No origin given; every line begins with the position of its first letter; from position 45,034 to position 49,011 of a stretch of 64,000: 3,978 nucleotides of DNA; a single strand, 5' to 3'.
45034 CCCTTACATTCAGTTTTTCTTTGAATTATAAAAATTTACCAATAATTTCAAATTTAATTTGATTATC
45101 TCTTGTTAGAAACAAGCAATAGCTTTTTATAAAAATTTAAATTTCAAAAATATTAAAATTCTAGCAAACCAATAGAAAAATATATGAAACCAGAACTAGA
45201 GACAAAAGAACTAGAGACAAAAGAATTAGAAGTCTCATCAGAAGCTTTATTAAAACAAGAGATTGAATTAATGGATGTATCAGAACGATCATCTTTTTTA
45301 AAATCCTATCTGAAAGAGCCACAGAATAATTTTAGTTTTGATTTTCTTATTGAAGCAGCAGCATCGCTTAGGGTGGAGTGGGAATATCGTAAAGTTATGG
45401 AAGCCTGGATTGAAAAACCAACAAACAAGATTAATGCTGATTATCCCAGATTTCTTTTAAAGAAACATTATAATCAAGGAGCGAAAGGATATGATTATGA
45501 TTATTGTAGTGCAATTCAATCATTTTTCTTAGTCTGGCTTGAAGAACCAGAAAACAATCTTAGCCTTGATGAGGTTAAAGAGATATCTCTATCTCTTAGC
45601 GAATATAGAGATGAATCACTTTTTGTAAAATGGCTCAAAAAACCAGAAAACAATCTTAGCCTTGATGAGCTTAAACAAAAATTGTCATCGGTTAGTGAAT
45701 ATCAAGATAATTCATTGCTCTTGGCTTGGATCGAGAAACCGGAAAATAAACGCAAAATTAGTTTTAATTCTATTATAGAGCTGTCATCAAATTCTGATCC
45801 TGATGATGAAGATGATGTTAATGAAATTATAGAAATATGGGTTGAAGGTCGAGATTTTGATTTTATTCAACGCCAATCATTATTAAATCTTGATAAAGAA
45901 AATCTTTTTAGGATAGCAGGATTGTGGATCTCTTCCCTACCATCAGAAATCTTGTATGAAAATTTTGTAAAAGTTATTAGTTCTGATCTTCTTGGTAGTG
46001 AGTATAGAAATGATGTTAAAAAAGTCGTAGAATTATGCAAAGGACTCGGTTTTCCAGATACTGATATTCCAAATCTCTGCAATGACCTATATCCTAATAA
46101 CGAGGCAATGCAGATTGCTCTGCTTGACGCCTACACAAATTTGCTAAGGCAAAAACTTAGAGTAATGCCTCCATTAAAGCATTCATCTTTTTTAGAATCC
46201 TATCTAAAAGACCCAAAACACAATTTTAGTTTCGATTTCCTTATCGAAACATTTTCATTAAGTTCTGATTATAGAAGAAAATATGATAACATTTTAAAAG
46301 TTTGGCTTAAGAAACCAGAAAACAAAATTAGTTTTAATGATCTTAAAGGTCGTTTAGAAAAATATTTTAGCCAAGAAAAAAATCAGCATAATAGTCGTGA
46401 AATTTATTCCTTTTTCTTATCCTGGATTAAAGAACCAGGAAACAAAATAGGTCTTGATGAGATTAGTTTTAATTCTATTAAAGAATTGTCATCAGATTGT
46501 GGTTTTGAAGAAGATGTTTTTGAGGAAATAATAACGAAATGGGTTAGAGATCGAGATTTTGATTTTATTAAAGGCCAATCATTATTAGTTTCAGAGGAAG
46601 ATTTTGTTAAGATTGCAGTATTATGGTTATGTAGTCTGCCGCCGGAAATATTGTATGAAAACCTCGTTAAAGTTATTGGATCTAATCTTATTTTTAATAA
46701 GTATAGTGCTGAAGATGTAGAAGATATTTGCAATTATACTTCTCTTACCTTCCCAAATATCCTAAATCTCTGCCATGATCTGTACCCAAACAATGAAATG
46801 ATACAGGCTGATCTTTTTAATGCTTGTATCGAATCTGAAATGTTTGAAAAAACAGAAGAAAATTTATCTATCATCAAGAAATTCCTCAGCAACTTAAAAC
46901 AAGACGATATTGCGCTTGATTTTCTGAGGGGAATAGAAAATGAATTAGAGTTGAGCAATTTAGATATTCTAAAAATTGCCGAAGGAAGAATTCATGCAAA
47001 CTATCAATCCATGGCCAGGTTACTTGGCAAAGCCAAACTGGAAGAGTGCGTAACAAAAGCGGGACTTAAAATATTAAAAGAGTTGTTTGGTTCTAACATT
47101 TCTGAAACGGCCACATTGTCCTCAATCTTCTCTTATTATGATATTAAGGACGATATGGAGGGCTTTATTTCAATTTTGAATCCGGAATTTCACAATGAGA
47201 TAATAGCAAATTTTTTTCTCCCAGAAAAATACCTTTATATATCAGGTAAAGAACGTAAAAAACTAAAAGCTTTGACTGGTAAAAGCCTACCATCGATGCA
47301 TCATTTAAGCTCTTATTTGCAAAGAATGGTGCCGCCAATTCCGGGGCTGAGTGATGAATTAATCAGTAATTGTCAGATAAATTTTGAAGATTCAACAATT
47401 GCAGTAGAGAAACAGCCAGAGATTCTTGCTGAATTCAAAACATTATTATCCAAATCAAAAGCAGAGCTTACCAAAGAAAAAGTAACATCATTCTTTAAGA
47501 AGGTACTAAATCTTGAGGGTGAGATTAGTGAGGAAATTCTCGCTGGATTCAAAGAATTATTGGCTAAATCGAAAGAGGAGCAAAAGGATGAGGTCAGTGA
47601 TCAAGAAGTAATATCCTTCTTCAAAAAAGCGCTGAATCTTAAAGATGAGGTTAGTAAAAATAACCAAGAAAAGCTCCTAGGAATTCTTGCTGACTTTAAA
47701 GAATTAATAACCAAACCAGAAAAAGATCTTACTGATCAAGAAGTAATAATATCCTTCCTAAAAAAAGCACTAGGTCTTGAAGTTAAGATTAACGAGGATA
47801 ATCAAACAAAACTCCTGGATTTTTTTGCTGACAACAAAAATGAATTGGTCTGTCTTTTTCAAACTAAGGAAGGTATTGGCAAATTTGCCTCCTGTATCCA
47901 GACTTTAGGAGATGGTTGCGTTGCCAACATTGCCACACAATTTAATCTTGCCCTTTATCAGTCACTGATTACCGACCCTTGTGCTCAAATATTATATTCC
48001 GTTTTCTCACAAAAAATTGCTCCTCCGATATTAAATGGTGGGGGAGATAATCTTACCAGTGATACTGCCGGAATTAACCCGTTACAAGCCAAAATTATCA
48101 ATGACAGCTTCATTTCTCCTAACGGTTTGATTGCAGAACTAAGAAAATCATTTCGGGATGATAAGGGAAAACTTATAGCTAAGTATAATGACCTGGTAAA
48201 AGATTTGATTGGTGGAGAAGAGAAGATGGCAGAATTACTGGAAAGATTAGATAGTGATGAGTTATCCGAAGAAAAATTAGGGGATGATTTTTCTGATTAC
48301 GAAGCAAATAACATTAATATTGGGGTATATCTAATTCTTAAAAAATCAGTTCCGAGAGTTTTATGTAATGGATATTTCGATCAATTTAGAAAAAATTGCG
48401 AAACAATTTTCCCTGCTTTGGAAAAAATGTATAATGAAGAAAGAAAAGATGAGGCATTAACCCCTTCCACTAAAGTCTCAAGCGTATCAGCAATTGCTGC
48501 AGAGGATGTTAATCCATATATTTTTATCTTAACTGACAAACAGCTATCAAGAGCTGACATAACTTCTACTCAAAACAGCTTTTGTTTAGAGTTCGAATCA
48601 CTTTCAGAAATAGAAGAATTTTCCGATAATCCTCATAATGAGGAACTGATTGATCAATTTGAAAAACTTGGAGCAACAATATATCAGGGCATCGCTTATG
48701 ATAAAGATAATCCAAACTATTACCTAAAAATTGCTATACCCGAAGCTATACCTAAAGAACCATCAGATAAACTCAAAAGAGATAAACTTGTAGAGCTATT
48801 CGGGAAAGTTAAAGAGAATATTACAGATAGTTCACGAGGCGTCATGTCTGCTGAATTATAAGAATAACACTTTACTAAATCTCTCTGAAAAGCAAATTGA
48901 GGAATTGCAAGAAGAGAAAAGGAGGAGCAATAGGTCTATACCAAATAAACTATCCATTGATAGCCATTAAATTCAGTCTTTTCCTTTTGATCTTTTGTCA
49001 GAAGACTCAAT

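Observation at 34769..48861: Unrecognised giant paralog family (three intact genes and one wreck) with a W-x3-P-E-N-N repeat and a conserved Cys core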

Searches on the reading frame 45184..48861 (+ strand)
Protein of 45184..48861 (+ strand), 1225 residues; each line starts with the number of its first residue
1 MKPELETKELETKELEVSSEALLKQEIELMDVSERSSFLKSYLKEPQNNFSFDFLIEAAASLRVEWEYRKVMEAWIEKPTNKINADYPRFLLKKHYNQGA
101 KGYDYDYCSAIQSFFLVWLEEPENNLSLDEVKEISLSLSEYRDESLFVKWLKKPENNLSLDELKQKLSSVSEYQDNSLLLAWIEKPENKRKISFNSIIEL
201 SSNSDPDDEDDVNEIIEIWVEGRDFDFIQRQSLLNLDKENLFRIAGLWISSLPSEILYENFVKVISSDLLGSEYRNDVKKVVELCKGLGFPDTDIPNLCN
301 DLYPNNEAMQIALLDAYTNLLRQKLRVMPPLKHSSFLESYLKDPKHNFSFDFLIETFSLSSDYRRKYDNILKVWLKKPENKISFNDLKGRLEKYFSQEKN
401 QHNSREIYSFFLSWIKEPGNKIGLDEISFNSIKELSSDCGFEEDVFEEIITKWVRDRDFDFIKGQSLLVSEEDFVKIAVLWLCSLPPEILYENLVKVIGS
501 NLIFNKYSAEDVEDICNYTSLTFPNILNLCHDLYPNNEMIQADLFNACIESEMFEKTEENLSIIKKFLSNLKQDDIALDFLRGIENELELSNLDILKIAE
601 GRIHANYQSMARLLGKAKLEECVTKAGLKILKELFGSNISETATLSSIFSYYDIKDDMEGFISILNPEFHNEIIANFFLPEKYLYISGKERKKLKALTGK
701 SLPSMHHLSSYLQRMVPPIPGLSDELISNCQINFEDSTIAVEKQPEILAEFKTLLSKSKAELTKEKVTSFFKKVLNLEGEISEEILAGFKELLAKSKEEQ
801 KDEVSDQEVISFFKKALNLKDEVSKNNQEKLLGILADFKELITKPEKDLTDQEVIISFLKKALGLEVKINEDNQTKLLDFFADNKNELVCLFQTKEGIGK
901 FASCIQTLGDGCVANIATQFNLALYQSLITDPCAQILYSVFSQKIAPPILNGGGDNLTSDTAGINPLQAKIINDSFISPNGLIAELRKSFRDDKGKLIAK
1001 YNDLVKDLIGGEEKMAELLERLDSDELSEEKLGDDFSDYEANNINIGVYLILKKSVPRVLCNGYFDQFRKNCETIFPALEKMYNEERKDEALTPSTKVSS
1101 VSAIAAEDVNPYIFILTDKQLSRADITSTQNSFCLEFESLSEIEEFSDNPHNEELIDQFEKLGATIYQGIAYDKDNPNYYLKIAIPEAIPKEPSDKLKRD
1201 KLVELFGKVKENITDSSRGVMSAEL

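Call 6: search_protein_families(library=pfam, proteins=[window:45184-48861:+], max_evalue=0.1)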
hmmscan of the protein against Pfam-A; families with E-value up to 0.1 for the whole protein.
window:45184-48861:+ (1225 aa): 0 families

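Call 12: search_solved_structures(query=window:45184-48861:+, max_evalue=1)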
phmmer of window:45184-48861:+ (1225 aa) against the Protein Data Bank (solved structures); distinct sequences matched with E-value up to 1: 1.
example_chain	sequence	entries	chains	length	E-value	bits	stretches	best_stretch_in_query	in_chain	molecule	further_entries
8fbo_A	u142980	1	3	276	0.029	15.4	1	782-888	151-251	KWOCA_102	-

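Call 81: search_protein_families(library=ncbifam, proteins=[window:45184-48861:+], max_evalue=0.01)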
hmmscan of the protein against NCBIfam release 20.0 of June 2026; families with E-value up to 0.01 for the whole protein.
window:45184-48861:+ (1225 aa): 0 families

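Call 105: search_protein_families(library=padloc, proteins=[window:45184-48861:+], max_evalue=0.01)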
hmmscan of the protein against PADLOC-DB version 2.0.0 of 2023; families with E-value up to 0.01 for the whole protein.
window:45184-48861:+ (1225 aa): 0 families

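Call 106: search_protein_families(library=phrogs, proteins=[window:45184-48861:+], max_evalue=0.01)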
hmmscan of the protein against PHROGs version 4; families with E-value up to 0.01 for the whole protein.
window:45184-48861:+ (1225 aa): 0 families

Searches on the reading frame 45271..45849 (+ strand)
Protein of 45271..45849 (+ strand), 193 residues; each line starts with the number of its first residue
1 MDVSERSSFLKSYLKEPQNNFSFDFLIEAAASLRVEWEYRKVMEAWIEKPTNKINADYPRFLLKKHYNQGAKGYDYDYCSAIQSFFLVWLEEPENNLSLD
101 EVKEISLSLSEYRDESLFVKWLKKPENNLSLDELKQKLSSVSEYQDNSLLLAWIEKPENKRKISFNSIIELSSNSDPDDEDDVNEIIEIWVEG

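Call 87: find_homologous_proteins(query=window:45271-45849:+, max_evalue=0.1)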
Query seq(193 aa): 297 candidates shared short words with the query, none scored E <= 0.1.
